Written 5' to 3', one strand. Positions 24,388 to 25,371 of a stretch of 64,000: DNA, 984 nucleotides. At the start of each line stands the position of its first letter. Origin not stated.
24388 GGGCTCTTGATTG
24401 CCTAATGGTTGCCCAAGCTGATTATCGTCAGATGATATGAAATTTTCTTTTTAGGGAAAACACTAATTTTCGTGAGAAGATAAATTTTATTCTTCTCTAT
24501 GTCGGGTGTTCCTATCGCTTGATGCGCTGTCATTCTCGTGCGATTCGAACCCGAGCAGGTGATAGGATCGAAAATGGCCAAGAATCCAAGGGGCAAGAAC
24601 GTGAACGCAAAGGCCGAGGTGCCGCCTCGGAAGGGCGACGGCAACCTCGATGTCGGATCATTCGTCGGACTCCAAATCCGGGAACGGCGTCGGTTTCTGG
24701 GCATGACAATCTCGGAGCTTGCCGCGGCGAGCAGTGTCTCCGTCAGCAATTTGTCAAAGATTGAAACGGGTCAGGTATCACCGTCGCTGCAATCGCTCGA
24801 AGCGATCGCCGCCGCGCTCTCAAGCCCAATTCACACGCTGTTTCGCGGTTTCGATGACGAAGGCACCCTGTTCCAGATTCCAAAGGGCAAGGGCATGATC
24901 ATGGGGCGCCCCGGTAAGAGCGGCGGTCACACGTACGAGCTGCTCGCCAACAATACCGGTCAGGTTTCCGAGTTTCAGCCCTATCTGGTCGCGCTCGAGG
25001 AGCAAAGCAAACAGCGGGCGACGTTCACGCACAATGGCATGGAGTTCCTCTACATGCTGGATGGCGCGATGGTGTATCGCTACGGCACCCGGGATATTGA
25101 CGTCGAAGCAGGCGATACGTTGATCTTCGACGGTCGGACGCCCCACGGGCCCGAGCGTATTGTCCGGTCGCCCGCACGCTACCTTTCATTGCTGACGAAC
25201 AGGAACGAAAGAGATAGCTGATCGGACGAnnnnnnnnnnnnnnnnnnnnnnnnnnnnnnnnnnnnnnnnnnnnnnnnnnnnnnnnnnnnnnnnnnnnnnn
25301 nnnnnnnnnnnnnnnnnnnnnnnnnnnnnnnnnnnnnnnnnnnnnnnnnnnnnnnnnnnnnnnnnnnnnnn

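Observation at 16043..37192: One 21-bp AT-rich palindrome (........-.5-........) sits in all five divergent promoter regions of the catabolic island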

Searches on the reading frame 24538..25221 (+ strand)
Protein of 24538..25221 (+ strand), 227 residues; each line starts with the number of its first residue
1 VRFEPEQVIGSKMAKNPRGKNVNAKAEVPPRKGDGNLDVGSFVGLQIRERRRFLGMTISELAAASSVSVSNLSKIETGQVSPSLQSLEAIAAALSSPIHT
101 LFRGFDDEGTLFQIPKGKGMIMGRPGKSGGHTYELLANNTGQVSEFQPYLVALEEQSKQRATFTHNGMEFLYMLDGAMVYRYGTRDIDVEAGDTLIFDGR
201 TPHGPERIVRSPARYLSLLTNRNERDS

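Call 9: search_protein_families(library=pfam, proteins=[window:24538-25221:+])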
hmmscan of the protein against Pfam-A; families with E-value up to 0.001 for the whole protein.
window:24538-25221:+ (227 aa): 4 families
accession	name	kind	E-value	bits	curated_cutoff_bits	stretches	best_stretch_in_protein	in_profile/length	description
PF01381.28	HTH_3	-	6.6e-11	42.5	23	1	47-97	1-51/55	Helix-turn-helix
PF07883.17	Cupin_2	-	4.7e-10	39.5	27.2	1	153-217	5-68/70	Cupin domain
PF13560.12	HTH_31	-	3.2e-09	37.4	27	1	44-94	3-54/64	Helix-turn-helix domain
PF13443.12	HTH_26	-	1.6e-05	25.5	22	1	55-100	10-56/63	Cro/C1-type HTH DNA-binding domain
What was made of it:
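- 24574..25221 (+): XRE-cupin transcription factor (215 aa), the proposed cognate regulator. Its gene lies tail-to-tail with the ACAD gene, 8 bp apart. Pfam HTH_3 plus Cupin_2 (call 9).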

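Call 18: find_related_loci(query=window:24574-25218:+, collection=genome_contigs, flank=10000)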
Query window:24574-25218:+ (215 aa) in genome_contigs; peptide patterns used: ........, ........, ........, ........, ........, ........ (x = any residue, [..] = any of these).
256 stretches matched a pattern; 7 encode a relative of the query (tblastn E <= 1e-3); 7 distinct loci.
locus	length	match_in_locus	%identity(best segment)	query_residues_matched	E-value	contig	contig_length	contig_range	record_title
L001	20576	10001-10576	71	18-209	4e-96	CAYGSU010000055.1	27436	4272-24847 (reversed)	MAG TPA_asm: uncultured Flavobacteriaceae bacterium isolate ERP117304_co2_140 genome assembly, contig: NODE_1482_length_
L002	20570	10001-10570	45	24-213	5e-47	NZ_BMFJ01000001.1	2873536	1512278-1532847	Primorskyibacter flagellatus strain CGMCC 1.12664 sequence01, whole genome shotgun sequence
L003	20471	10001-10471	29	31-191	1e-13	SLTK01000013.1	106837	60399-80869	MAG: Chloroflexi bacterium isolate 1MN72D_53_20 NODE_36_length_106878_cov_12_1194, whole genome shotgun sequence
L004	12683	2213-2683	28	31-191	3e-13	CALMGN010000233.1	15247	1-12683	MAG TPA_asm: uncultured Anaerolineaceae bacterium isolate SRR6284162_bin.61_CONCOCT_v1.1_MAG genome assembly, contig: ER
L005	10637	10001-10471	29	31-191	4e-13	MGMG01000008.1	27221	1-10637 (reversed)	MAG: Chloroflexi bacterium GWB2_54_36 gwb2_scaffold_1174, whole genome shotgun sequence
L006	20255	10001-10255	34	1-89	7e-6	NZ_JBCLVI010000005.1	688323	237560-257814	Gordonia sp. CPCC 205333 Scaffold5_1, whole genome shotgun sequence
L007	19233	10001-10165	40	35-89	3e-5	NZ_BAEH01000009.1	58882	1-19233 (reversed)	Gordonia effusa NBRC 100432, whole genome shotgun sequence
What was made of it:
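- Tried and rejected: L003-L007 are distant XRE proteins and were used as negative controls (call 18).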

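Call 27: find_homologous_proteins(query=window:24574-25218:+, max_evalue=1e-20)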
Query window:24574-25218:+ (215 aa): 161 proteins with E <= 1e-20 among 470 candidates; the best 120 are listed.
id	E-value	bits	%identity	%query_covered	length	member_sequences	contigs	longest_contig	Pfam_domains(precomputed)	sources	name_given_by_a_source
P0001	7.5e-137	471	100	100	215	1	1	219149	PF07883.18,PF01381.29,PF13560.13,PF13443.13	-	-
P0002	7.3e-104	364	85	89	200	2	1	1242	PF07883.18,PF01381.29,PF13560.13,PF13443.13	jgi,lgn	-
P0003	1.8e-102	359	77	99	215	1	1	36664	PF07883.18,PF01381.29,PF13560.13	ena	-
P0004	2.1e-99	349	77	96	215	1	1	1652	PF07883.18,PF01381.29,PF13560.13,PF13443.13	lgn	-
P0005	2.8e-93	329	77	90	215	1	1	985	PF12844.14,PF07883.18,PF01381.29,PF13560.13,PF13443.13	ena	-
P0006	6.2e-92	325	69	97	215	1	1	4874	PF12844.14,PF07883.18,PF01381.29,PF13560.13,PF13443.13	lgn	-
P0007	3.2e-91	322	76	87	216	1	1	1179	PF07883.18,PF01381.29,PF13560.13,PF13443.13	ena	-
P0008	2.7e-90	319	78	86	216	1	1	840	PF12844.14,PF07883.18,PF01381.29,PF13560.13,PF13443.13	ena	-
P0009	6.2e-90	318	67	100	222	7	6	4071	PF12844.14,PF07883.18,PF01381.29,PF13560.13,PF13443.13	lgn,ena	-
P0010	1.4e-89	317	71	93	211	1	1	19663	PF12844.14,PF07883.18,PF01381.29,PF13560.13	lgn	-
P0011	6.6e-89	315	75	88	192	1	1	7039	PF12844.14,PF07883.18,PF01381.29,PF13560.13,PF13443.13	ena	-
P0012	3.1e-88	313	71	89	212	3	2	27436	PF07883.18,PF01381.29,PF13560.13,PF13443.13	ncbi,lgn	-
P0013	2.0e-86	307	68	97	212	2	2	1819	PF07883.18,PF01381.29,PF13560.13,PF13443.13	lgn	-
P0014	1.9e-85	304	72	87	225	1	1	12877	PF12844.14,PF07883.18,PF01381.29,PF13560.13,PF13443.13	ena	-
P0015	5.0e-85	302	70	89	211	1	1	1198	PF12844.14,PF07883.18,PF01381.29,PF13560.13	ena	-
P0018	3.5e-72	260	63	87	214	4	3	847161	PF12844.14,PF07883.18,PF01381.29,PF13560.13,PF13443.13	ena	-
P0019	9.7e-71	256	64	84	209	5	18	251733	PF07883.18,PF01381.29,PF13560.13,PF13443.13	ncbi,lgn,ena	-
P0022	2.0e-70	254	63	86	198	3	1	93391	PF12844.14,PF07883.18,PF01381.29,PF13560.13,PF13443.13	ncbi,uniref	ncbi:helix-turn-helix domain-containing protein [Leisingera sp. S232]|uniref:helix-turn-helix domain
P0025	1.0e-69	252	63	85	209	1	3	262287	PF07883.18,PF01381.29,PF13560.13,PF13443.13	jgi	jgi:transcriptional regulator with XRE-family HTH domain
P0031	8.8e-66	239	60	84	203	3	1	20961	PF07883.18,PF01381.29,PF13560.13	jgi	jgi:transcriptional regulator with XRE-family HTH domain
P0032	3.6e-64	234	54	95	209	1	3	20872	PF12844.14,PF07883.18,PF01381.29,PF13560.13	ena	-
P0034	9.8e-44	167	45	86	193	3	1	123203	PF12844.14,PF07883.18,PF01381.29,PF02311.26,PF13560.13,PF13443.13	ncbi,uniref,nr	ncbi:XRE family transcriptional regulator [Rhizobium sp. DKSPLA3]|uniref:XRE family transcriptional 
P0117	2.2e-38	150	43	82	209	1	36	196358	PF12844.14,PF07883.18,PF01381.29,PF13560.13,PF13443.13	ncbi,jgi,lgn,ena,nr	ncbi:MAG: helix-turn-helix transcriptional regulator [Rhodoferax sp.]|jgi:transcriptional regulator 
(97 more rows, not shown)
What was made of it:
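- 24574..25221 (+): An ortholog group at 54-85% identity (call 27).
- Closest known: Uncharacterised XRE-cupin regulators next to N-methylglutamate-pathway genes. Same: They are the closest paralogs, at 43-46% identity (calls 18, 27).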

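Call 28: find_encoding_contigs(protein=P0003, flank=10000, max_places=1)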
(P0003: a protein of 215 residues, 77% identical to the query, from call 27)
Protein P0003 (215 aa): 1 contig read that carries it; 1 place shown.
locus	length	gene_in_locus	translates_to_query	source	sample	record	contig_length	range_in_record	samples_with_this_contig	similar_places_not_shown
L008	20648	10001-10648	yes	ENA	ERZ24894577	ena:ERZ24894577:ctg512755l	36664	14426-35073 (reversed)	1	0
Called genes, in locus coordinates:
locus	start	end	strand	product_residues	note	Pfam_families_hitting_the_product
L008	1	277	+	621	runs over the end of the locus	?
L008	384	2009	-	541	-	PF00890:FAD_binding_2 (faint), PF01266:DAO (faint), PF01946:Thi4 (faint), PF13450:NAD_binding_8 (weak), PF21162:ETFQO_UQ-bd, PF05187:Fer4_ETF_QO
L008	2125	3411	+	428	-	PF00202:Aminotran_3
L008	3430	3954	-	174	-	PF00175:NAD_binding_1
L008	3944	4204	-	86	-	-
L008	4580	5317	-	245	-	PF00696:AA_kinase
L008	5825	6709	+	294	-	PF02772:S-AdoMet_synt_M, PF02773:S-AdoMet_synt_C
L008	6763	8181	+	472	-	PF05221:AdoHcyase, PF00670:AdoHcyase_NAD, PF02826:2-Hacid_dh_C (weak)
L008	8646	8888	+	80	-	PF00106:adh_short, PF08659:KR (weak), PF13561:adh_short_C2 (weak)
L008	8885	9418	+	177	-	PF00106:adh_short, PF13561:adh_short_C2, PF23441:SDR (weak)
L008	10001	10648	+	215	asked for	PF13560:HTH_31, PF01381:HTH_3, PF07883:Cupin_2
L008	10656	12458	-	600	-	PF02770:Acyl-CoA_dh_M, PF00441:Acyl-CoA_dh_1, PF12806:Acyl-CoA_dh_C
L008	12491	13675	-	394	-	PF00108:Thiolase_N, PF02803:Thiolase_C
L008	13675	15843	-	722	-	PF00378:ECH_1, PF16113:ECH_2, PF02737:3HCDH_N, PF00725:3HCDH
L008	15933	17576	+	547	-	PF00501:AMP-binding, PF13193:AMP-binding_C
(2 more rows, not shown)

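Call 29: find_encoding_contigs(protein=P0018, flank=10000, max_places=1)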
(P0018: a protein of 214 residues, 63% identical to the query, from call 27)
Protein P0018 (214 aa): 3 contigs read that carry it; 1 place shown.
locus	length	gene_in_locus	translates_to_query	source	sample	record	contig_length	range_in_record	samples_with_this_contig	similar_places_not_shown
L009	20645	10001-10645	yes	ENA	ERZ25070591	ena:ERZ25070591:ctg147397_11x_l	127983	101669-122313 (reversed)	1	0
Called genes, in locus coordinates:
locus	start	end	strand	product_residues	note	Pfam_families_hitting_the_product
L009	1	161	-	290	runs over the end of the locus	PF00528:BPD_transp_1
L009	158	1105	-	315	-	PF19300:BPD_transp_1_N, PF00528:BPD_transp_1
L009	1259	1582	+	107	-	-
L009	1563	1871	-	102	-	-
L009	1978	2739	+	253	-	PF23441:SDR (weak), PF00106:adh_short, PF01370:Epimerase (weak), PF08659:KR, PF13561:adh_short_C2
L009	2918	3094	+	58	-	PF05899:Cupin_3 (weak)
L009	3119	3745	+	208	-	PF13489:Methyltransf_23 (faint), PF13847:Methyltransf_31 (weak), PF08241:Methyltransf_11, PF08242:Methyltransf_12 (weak), PF13649:Methyltransf_25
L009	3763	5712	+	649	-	PF00724:Oxidored_FMN, PF00070:Pyr_redox (faint), PF03486:HI0933_like (weak), PF07992:Pyr_redox_2, PF12831:FAD_oxidored, PF13450:NAD_binding_8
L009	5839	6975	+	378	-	PF00355:Rieske, PF00848:Ring_hydroxyl_A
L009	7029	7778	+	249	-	PF00596:Aldolase_II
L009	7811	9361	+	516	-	PF00496:SBP_bac_5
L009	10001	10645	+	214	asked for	PF01381:HTH_3, PF12844:HTH_19 (weak), PF13443:HTH_26 (weak), PF13560:HTH_31, PF07883:Cupin_2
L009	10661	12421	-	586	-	PF08028:Acyl-CoA_dh_2 (faint), PF02770:Acyl-CoA_dh_M, PF00441:Acyl-CoA_dh_1, PF12806:Acyl-CoA_dh_C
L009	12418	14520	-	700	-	PF00724:Oxidored_FMN, PF00890:FAD_binding_2 (weak), PF03486:HI0933_like (faint), PF07992:Pyr_redox_2 (weak), PF12831:FAD_oxidored, PF13450:NAD_binding_8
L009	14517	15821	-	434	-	PF02737:3HCDH_N, PF00108:Thiolase_N, PF02803:Thiolase_C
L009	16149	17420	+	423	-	PF00501:AMP-binding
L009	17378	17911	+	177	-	-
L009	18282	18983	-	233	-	PF02746:MR_MLE_N (faint)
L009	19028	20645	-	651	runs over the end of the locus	PF00724:Oxidored_FMN, PF01266:DAO (faint), PF03486:HI0933_like (weak), PF07992:Pyr_redox_2, PF00070:Pyr_redox (faint), PF12831:FAD_oxidored (weak), PF13450:NAD_binding_8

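Call 30: find_encoding_contigs(protein=P0019, flank=10000, max_places=1)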
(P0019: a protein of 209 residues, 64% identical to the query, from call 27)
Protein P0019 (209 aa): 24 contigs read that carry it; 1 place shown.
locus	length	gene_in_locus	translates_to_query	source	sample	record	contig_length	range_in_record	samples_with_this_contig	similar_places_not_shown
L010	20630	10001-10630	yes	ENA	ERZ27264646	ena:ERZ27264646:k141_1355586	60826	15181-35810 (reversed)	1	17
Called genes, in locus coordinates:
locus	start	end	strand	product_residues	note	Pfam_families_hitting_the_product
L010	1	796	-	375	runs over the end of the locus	-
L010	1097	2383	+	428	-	PF08240:ADH_N, PF00107:ADH_zinc_N, PF13602:ADH_zinc_N_2 (weak)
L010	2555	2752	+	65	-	-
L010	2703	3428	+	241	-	PF03472:Autoind_bind, PF00196:GerE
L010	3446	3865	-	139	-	PF01878:EVE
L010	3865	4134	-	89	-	PF03795:YCII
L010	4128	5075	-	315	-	PF01210:NAD_Gly3P_dh_N, PF02558:ApbA (weak), PF07479:NAD_Gly3P_dh_C, PF20618:GPD_NAD_C_bact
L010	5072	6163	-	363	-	PF00814:TsaD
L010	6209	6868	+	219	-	PF02602:HEM4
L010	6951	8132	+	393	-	PF09731:Mitofilin (weak)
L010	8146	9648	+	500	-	PF07219:HemY_N, PF14559:TPR_19 (faint), PF13428:TPR_14 (faint)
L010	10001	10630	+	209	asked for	PF13560:HTH_31, PF01381:HTH_3, PF13443:HTH_26, PF07883:Cupin_2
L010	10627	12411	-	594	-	PF02770:Acyl-CoA_dh_M, PF00441:Acyl-CoA_dh_1, PF08028:Acyl-CoA_dh_2 (faint), PF12806:Acyl-CoA_dh_C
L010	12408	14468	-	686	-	PF00724:Oxidored_FMN, PF00890:FAD_binding_2 (weak), PF01134:GIDA (weak), PF03486:HI0933_like (weak), PF07992:Pyr_redox_2, PF12831:FAD_oxidored (weak), PF13450:NAD_binding_8 (weak), PF22620:OYE-like_second_a-b, +3 more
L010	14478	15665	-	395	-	PF00108:Thiolase_N, PF02803:Thiolase_C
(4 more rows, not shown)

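Call 31: find_encoding_contigs(protein=P0022, flank=10000, max_places=1)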
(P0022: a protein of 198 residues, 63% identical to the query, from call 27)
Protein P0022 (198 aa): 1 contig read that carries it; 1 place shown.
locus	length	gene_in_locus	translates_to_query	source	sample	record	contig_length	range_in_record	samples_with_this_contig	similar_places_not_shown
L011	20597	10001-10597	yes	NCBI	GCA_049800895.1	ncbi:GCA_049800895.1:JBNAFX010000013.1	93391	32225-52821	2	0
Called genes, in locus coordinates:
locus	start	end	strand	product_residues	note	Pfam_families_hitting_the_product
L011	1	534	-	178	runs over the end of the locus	PF09349:OHCU_decarbox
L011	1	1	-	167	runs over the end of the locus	PF07331:TctB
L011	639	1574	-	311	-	PF00126:HTH_1, PF03466:LysR_substrate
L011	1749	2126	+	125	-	PF00576:Transthyretin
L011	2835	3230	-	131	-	-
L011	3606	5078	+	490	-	PF08241:Methyltransf_11 (weak), PF08242:Methyltransf_12, PF13649:Methyltransf_25, PF13847:Methyltransf_31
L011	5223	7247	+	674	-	PF00353:HemolysinCabind (weak), PF13403:Hint_2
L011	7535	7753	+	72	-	PF00171:Aldedh (faint)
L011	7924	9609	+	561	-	PF02776:TPP_enzyme_N, PF00205:TPP_enzyme_M, PF02775:TPP_enzyme_C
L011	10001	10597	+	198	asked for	PF01381:HTH_3, PF12844:HTH_19 (faint), PF13443:HTH_26 (weak), PF13560:HTH_31, PF07883:Cupin_2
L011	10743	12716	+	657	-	PF00724:Oxidored_FMN, PF00070:Pyr_redox (faint), PF00890:FAD_binding_2 (weak), PF03486:HI0933_like, PF07992:Pyr_redox_2, PF12831:FAD_oxidored, PF13450:NAD_binding_8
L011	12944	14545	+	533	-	PF00496:SBP_bac_5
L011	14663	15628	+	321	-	PF19300:BPD_transp_1_N, PF00528:BPD_transp_1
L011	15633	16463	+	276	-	PF00528:BPD_transp_1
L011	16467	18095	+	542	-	PF00005:ABC_tran, PF13191:AAA_16 (faint), PF13555:AAA_29 (faint), PF13304:AAA_21 (faint), PF13401:AAA_22 (faint), PF00005:ABC_tran, PF02463:SMC_N, PF08352:oligo_HPY (weak)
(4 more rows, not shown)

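Call 32: find_encoding_contigs(protein=P0025, flank=10000, max_places=1)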
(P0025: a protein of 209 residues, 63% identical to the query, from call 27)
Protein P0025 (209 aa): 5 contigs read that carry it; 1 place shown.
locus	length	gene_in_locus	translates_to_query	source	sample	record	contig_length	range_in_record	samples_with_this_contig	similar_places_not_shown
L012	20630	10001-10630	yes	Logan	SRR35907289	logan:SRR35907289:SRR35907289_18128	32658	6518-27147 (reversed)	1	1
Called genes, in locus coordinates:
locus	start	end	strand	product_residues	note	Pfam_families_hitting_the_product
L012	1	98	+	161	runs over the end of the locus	PF03061:4HBT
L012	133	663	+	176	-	-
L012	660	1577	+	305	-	PF00126:HTH_1, PF03466:LysR_substrate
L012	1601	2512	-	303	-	PF00126:HTH_1, PF03466:LysR_substrate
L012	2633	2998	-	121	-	PF01042:Ribonuc_L-PSP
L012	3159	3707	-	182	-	PF01243:PNPOx_N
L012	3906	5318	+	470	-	PF13535:ATP-grasp_4 (faint), PF07478:Dala_Dala_lig_C (faint)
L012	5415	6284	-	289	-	PF00126:HTH_1, PF03466:LysR_substrate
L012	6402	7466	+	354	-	PF01636:APH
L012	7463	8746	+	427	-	PF00202:Aminotran_3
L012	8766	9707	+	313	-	PF00491:Arginase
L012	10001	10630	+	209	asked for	PF13560:HTH_31, PF01381:HTH_3, PF13443:HTH_26 (weak), PF07883:Cupin_2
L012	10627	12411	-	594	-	PF02771:Acyl-CoA_dh_N, PF02770:Acyl-CoA_dh_M, PF00441:Acyl-CoA_dh_1, PF22924:ACOX_C_alpha1 (weak), PF12806:Acyl-CoA_dh_C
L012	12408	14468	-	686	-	PF00724:Oxidored_FMN, PF00070:Pyr_redox (faint), PF00890:FAD_binding_2 (weak), PF03486:HI0933_like (faint), PF07992:Pyr_redox_2, PF12831:FAD_oxidored (weak), PF13450:NAD_binding_8 (weak), PF22620:OYE-like_second_a-b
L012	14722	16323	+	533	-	PF00501:AMP-binding, PF13193:AMP-binding_C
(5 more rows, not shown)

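Call 33: find_encoding_contigs(protein=P0032, flank=10000, max_places=1)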
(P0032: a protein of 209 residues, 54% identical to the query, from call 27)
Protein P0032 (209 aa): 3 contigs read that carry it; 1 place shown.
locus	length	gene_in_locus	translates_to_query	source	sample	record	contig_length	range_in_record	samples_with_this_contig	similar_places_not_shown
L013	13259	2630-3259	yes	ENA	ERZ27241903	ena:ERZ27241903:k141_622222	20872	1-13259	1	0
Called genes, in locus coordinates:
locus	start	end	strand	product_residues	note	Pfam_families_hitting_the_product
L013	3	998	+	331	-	?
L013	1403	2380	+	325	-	PF13737:DDE_Tnp_1_5, PF01609:DDE_Tnp_1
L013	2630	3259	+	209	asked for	PF12844:HTH_19 (weak), PF13560:HTH_31 (weak), PF01381:HTH_3, PF07883:Cupin_2 (weak)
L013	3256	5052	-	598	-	PF02771:Acyl-CoA_dh_N (weak), PF02770:Acyl-CoA_dh_M, PF00441:Acyl-CoA_dh_1, PF22924:ACOX_C_alpha1 (faint), PF12806:Acyl-CoA_dh_C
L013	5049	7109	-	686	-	PF00724:Oxidored_FMN, PF07992:Pyr_redox_2 (weak), PF13738:Pyr_redox_3 (faint), PF00070:Pyr_redox (faint), PF01266:DAO (faint), PF12831:FAD_oxidored (weak), PF13450:NAD_binding_8, PF22620:OYE-like_second_a-b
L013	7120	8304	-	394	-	PF00108:Thiolase_N, PF02803:Thiolase_C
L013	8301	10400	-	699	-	PF00378:ECH_1, PF16113:ECH_2, PF02737:3HCDH_N, PF00725:3HCDH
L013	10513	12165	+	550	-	PF00501:AMP-binding, PF13193:AMP-binding_C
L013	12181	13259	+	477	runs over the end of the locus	PF00171:Aldedh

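Call 34: find_encoding_contigs(protein=P0031, flank=10000, max_places=1)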
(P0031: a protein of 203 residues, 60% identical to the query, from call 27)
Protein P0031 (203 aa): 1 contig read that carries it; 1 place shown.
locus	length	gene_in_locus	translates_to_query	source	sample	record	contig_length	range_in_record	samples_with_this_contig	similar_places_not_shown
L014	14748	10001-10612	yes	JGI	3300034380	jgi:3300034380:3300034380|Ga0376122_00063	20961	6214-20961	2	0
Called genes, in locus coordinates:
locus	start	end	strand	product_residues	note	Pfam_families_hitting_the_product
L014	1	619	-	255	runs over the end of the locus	PF00106:adh_short, PF01370:Epimerase, PF08659:KR, PF13561:adh_short_C2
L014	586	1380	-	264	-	PF00106:adh_short, PF08659:KR, PF23441:SDR (weak), PF13561:adh_short_C2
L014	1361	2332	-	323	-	PF00491:Arginase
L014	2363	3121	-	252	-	PF00005:ABC_tran, PF02463:SMC_N (weak), PF13304:AAA_21 (weak)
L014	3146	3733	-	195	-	PF00528:BPD_transp_1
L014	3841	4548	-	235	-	PF00528:BPD_transp_1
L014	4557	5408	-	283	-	PF00497:SBP_bac_3, PF10613:Lig_chan-Glu_bd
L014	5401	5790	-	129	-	PF01042:Ribonuc_L-PSP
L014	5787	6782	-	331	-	PF00291:PALP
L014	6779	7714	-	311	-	PF00701:DHDPS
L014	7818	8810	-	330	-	PF00126:HTH_1, PF03466:LysR_substrate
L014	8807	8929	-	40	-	-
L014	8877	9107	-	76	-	-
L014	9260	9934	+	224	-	PF00106:adh_short, PF08659:KR, PF13561:adh_short_C2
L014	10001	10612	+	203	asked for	PF13560:HTH_31, PF01381:HTH_3, PF07883:Cupin_2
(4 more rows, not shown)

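Call 35: find_encoding_contigs(protein=P0010, flank=10000, max_places=1)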
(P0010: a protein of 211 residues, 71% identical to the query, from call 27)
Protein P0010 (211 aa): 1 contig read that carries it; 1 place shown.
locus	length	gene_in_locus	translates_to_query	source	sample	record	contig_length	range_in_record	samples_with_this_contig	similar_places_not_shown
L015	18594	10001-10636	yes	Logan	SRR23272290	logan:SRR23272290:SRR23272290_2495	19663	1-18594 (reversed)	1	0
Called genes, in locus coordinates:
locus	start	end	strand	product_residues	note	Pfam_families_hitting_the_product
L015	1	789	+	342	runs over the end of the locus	PF00389:2-Hacid_dh, PF02826:2-Hacid_dh_C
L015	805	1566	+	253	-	PF00596:Aldolase_II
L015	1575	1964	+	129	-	PF01042:Ribonuc_L-PSP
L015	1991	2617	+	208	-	-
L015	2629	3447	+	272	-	PF05721:PhyH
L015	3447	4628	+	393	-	PF00355:Rieske, PF00848:Ring_hydroxyl_A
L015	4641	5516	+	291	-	PF05721:PhyH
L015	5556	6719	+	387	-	PF01070:FMN_dh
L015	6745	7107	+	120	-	PF01042:Ribonuc_L-PSP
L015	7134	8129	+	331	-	PF24827:AstE_AspA_cat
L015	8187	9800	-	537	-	PF00496:SBP_bac_5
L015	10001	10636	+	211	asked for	PF12844:HTH_19 (weak), PF13560:HTH_31, PF01381:HTH_3, PF07883:Cupin_2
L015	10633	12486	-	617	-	PF02771:Acyl-CoA_dh_N (weak), PF02770:Acyl-CoA_dh_M, PF00441:Acyl-CoA_dh_1, PF12806:Acyl-CoA_dh_C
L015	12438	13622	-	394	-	PF00108:Thiolase_N, PF02803:Thiolase_C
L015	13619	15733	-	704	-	PF00378:ECH_1, PF16113:ECH_2, PF02737:3HCDH_N, PF00725:3HCDH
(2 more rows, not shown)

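Call 40: find_encoding_contigs(protein=P0001, flank=1000, max_places=2)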
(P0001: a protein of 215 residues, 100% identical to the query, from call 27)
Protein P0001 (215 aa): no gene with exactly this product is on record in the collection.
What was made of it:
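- Tried and rejected: An exact-sequence lookup of the window's own regulator was not on record, so the source organism stays unidentified (call 40).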
